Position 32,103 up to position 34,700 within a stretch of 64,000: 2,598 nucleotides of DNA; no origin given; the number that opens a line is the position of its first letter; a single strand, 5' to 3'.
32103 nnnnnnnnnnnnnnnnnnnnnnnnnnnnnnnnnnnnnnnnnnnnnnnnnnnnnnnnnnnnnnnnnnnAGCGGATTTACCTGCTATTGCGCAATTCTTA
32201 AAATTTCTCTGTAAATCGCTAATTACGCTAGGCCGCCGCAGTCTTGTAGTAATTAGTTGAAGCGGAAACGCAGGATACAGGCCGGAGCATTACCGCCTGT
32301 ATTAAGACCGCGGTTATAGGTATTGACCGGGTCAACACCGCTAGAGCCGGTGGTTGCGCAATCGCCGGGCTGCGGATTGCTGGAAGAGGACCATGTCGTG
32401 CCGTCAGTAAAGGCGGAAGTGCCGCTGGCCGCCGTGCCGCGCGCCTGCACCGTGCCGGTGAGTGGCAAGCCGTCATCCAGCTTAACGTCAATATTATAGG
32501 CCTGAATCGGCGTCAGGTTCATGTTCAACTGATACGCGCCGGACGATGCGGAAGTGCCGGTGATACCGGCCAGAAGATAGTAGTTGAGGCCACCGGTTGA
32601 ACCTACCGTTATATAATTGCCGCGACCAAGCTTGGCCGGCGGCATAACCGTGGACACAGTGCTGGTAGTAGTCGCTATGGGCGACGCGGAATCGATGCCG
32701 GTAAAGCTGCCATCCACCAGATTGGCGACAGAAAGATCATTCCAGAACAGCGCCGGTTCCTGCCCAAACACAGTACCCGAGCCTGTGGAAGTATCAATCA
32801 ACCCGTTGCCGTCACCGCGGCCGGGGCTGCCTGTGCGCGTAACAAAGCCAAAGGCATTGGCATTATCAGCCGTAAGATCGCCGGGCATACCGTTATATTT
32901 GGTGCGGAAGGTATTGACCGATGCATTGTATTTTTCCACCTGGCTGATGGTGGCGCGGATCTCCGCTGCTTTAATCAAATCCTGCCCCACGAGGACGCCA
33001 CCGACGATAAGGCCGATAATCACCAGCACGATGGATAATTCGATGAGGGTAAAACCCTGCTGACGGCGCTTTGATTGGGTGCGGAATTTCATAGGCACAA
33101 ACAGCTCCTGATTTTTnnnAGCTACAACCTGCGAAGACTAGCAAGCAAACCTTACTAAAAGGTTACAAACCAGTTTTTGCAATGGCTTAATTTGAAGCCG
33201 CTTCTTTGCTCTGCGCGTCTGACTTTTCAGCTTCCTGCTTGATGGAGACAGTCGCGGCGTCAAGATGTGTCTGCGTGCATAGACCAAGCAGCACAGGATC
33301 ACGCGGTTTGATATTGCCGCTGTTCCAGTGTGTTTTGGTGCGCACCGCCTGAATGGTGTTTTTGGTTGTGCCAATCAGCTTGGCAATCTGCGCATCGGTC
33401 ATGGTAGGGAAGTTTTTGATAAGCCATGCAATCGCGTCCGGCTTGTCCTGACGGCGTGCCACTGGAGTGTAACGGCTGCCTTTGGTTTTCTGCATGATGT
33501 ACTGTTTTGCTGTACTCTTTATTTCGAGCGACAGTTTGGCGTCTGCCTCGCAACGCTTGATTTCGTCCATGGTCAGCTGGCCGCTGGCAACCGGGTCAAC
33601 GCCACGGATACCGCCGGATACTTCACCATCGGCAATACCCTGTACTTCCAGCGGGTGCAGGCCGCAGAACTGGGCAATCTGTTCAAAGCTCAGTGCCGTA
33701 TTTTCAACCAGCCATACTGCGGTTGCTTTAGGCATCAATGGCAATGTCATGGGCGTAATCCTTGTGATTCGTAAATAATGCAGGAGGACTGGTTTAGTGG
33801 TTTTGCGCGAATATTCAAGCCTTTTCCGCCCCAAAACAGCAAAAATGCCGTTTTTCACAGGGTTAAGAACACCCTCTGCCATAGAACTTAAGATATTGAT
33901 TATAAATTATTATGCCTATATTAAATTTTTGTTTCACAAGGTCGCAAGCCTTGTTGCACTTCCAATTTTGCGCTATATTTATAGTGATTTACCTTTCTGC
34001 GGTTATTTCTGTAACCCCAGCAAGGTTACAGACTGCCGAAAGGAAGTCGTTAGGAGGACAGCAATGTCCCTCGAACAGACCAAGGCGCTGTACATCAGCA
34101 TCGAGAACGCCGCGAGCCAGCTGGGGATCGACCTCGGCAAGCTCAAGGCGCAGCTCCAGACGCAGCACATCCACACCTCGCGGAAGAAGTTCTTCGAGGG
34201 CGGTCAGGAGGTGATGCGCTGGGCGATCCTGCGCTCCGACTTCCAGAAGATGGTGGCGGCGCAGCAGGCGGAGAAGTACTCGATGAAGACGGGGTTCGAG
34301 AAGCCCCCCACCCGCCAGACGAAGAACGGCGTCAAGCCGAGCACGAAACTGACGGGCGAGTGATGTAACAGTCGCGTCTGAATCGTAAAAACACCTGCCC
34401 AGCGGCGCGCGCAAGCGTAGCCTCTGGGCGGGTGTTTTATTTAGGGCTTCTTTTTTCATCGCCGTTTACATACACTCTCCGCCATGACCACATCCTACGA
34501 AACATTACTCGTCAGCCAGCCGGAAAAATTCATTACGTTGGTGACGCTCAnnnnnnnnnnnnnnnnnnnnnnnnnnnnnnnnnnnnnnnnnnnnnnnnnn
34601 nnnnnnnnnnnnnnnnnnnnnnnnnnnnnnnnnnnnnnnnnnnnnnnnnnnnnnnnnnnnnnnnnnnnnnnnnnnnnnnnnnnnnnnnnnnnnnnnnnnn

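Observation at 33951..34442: Self-contained mini-gene with alien codon usage (96 of 99 sense codons end in G/C) between trcR and a crotonase gene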

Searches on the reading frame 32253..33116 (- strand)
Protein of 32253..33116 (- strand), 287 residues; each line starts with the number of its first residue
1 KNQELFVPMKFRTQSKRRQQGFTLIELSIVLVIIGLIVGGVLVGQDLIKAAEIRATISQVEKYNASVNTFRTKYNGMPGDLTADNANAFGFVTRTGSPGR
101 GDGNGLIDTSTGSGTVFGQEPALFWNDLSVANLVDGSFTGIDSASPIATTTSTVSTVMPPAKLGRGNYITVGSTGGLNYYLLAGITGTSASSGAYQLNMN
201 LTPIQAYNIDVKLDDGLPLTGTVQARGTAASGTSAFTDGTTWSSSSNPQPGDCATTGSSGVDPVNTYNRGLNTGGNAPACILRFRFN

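Call 5: search_protein_families(library=pfam, proteins=[window:32253-33116:-], max_evalue=1)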
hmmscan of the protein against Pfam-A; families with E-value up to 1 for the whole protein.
window:32253-33116:- (287 aa): 2 families
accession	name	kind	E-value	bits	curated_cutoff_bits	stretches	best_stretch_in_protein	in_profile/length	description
PF07963.17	N_methyl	-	1.3e-08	34.5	21.2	1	16-42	1-27/27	Prokaryotic N-terminal methylation motif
PF00156.33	Pribosyltran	-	0.13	12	26.3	1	31-72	31-72/158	Phosphoribosyl transferase domain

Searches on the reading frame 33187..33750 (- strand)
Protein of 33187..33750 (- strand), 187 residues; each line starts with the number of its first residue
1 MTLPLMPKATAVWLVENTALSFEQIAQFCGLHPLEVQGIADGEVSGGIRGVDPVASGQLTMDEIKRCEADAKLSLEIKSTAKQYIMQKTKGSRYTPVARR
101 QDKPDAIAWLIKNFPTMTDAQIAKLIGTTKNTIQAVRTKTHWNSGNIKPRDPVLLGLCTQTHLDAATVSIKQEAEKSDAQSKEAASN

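Call 5: search_protein_families(library=pfam, proteins=[window:33187-33750:-], max_evalue=1)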
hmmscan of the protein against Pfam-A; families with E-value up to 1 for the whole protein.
window:33187-33750:- (187 aa): 4 families
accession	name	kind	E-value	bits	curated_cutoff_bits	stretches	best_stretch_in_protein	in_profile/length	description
PF06242.16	TrcR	-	3.1e-63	212.4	22.2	1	34-167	1-134/139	Transcriptional cell cycle regulator TrcR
PF13384.12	HTH_23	-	0.0024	18.1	24.6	0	110-139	13-38/50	Homeodomain-like domain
PF13542.12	HTH_Tnp_ISL3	-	0.0033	17.3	27.4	1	9-40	18-47/51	Helix-turn-helix domain of transposase family ISL3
PF13404.12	HTH_AsnC-type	-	0.09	13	27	0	112-134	14-35/42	AsnC-type helix-turn-helix domain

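Call 9: find_related_loci(query=window:33187-33750:-, collection=genome_contigs, flank=4000)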
Query window:33187-33750:- (187 aa) in genome_contigs; peptide patterns used: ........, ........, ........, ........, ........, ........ (x = any residue, [..] = any of these).
599 stretches matched a pattern (row limit reached: there are more); 568 encode a relative of the query (tblastn E <= 1e-3); the best 80 are kept; 80 distinct loci.
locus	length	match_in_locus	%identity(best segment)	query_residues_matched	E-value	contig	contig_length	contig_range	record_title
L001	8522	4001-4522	85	1-174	1e-100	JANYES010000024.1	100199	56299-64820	MAG: Alphaproteobacteria bacterium isolate 338R_metabinner_4 338R_k141_1244679, whole genome shotgun sequence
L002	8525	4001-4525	80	1-175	3e-97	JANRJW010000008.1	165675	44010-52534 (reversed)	MAG: Alphaproteobacteria bacterium isolate bins.290 k141_1987973, whole genome shotgun sequence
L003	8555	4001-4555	73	1-185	5e-94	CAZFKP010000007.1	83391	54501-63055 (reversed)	MAG TPA_asm: uncultured Rickettsiales bacterium isolate SRP287051_co1_173 genome assembly, contig: NODE_620_length_83391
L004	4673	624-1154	67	1-177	8e-81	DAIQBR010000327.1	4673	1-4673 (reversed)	MAG TPA_asm: Kiloniellaceae bacterium isolate CTOTU39384 NODE_2141_length_4673_cov_1.946947, whole genome shotgun sequen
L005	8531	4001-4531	66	1-175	5e-80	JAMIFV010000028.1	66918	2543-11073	MAG: Alphaproteobacteria bacterium isolate UR_AS_metabat.55 k201_1242838, whole genome shotgun sequence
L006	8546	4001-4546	66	1-181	1e-79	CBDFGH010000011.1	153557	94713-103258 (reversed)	MAG: Rickettsiales bacterium isolate ab754d43-d631-4b88-b37a-9ee0967287dc genome assembly, contig: contig_11, whole geno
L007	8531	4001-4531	66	1-177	2e-79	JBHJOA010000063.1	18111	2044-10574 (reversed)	MAG: Kiloniellaceae bacterium isolate al_S4C968 S4Ck119_297763, whole genome shotgun sequence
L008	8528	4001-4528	64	2-177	2e-78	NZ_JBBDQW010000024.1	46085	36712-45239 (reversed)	MAG: Tistlia sp. isolate LejiaC_71_41 Lejia_C_1846_length_46085_cov_25, whole genome shotgun sequence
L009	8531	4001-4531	65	1-177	5e-78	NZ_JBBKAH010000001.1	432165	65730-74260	Pelagibius sp. 7325 Scaffold1_1, whole genome shotgun sequence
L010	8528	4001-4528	64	4-179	3e-77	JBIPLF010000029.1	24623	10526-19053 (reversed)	MAG: Rickettsiales bacterium isolate ME2010-09-14_3300042543_group3_bin82 Rohwer_bin1980_scaffold_1536_c1, whole genome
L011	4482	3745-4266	63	4-177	1e-76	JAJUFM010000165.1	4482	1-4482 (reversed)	MAG: Rhodospirillaceae bacterium isolate bin11 k141_195354_length_4482_cov_713.1055, whole genome shotgun sequence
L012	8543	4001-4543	62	5-185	2e-76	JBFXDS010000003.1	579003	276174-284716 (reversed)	MAG: Dongiaceae bacterium isolate CA_2019_TPBS_99 NODE_79_length_579003_cov_25.876592_TPBS, whole genome shotgun sequenc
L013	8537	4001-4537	63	1-179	2e-76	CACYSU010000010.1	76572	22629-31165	MAG: uncultured Rhodospirillales bacterium isolate RUG12246 genome assembly, contig: RUG12246_asm_10, whole genome shotg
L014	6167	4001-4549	58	1-183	3e-76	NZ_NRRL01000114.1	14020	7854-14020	Rhodovibrio sodomensis strain DSM 9895 scaffold0114, whole genome shotgun sequence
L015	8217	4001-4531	66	1-177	5e-76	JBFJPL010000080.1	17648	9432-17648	MAG: Kiloniellales bacterium isolate Mix_sand18.2022.04.D.56 k141_1671548_length_17648_cov_21.9112, whole genome shotgun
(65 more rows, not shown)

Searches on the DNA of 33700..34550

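Call 26: search_rna_families(source=window, start=33700, end=34550, threshold=evalue, max_evalue=10)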
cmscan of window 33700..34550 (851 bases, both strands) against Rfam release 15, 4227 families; matches with E-value up to 10: 1.
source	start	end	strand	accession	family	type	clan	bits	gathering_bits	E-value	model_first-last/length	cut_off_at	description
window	34348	34444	+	RF02064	STnc370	Gene; sRNA;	-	20.9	54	6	1-71/71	no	Enterobacterial sRNA STnc370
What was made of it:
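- On Known RNA families (Rfam) for the leader: The only hit is a chance-level match to STnc370 (20.9 bits against a gathering threshold of 54, E = 6), and it lies over the 3' hairpin (call 26).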

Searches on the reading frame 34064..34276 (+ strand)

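Call 46: search_protein_families(library=pfam, proteins=[window:34064-34276:+], max_evalue=10)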
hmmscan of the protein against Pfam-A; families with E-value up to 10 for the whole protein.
seq(71 aa): 2 families
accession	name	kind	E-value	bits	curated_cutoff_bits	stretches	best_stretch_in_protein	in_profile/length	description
PF16487.10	ArgoMid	-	0.025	15.3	27.5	1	40-68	11-38/83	Mid domain of argonaute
PF22083.2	I-HmuI_NUMOD-like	-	0.079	13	27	1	10-38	12-40/46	DNA endonuclease I-HmuI-like, NUMOD-like domain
